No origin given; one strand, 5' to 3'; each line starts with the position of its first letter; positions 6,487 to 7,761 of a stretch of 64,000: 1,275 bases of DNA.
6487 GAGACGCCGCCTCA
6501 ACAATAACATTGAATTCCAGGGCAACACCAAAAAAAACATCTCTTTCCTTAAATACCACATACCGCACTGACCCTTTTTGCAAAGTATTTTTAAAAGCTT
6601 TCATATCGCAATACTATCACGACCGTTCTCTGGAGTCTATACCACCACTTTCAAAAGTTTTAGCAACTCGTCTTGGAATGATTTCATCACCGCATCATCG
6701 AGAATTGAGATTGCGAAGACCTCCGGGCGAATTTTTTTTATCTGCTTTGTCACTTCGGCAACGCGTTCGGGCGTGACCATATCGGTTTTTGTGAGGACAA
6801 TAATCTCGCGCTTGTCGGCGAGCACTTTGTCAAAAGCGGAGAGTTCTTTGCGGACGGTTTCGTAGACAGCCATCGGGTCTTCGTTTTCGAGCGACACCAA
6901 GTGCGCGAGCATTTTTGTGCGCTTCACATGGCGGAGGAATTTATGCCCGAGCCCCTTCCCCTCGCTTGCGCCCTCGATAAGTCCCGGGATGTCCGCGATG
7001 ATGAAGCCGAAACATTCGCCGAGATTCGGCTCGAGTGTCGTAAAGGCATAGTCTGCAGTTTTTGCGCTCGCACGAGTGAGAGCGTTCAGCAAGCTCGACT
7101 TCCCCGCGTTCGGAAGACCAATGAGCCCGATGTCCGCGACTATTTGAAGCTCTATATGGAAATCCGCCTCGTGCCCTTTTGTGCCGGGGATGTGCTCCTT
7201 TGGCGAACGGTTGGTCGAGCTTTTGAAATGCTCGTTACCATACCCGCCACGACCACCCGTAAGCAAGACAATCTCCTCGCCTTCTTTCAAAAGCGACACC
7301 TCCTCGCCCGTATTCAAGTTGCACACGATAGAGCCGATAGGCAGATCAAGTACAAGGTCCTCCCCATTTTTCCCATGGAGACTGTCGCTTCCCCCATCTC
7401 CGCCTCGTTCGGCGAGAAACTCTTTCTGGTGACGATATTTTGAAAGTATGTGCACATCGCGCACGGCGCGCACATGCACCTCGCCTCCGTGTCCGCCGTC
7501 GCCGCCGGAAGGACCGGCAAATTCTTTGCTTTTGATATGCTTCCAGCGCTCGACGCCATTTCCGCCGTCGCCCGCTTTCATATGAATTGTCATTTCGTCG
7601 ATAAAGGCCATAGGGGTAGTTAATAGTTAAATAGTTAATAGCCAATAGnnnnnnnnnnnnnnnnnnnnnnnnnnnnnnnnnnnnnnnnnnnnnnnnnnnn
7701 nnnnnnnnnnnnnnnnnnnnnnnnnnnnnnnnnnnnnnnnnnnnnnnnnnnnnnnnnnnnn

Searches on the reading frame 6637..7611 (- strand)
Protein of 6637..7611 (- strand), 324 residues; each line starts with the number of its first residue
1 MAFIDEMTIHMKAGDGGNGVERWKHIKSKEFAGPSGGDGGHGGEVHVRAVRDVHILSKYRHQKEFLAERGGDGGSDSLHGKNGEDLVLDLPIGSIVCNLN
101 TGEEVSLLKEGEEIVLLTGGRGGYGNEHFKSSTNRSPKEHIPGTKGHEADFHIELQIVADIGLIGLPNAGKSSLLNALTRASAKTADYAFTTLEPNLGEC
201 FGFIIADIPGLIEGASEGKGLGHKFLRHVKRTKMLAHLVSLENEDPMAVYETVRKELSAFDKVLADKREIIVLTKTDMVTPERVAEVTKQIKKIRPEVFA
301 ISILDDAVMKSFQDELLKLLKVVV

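Call 22: search_protein_families(library=pfam, proteins=[window:6637-7611:-], max_evalue=0.001)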
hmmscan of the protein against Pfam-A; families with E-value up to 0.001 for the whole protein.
window:6637-7611:- (324 aa): 4 families
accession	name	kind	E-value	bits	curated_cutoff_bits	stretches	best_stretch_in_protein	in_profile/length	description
PF01018.28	GTP1_OBG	-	6.3e-44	149.7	27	1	4-156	1-154/155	GTP1/OBG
PF01926.29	MMR_HSR1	-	6.2e-24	84.7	21.9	1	161-275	2-113/113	50S ribosome-binding GTPase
PF02421.24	FeoB_N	-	7.5e-08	32.5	27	1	161-211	3-57/156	Ferrous iron transport protein B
PF03193.22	RsgA_GTPase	-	1.4e-05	25.4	30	0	268-318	55-106/174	RsgA GTPase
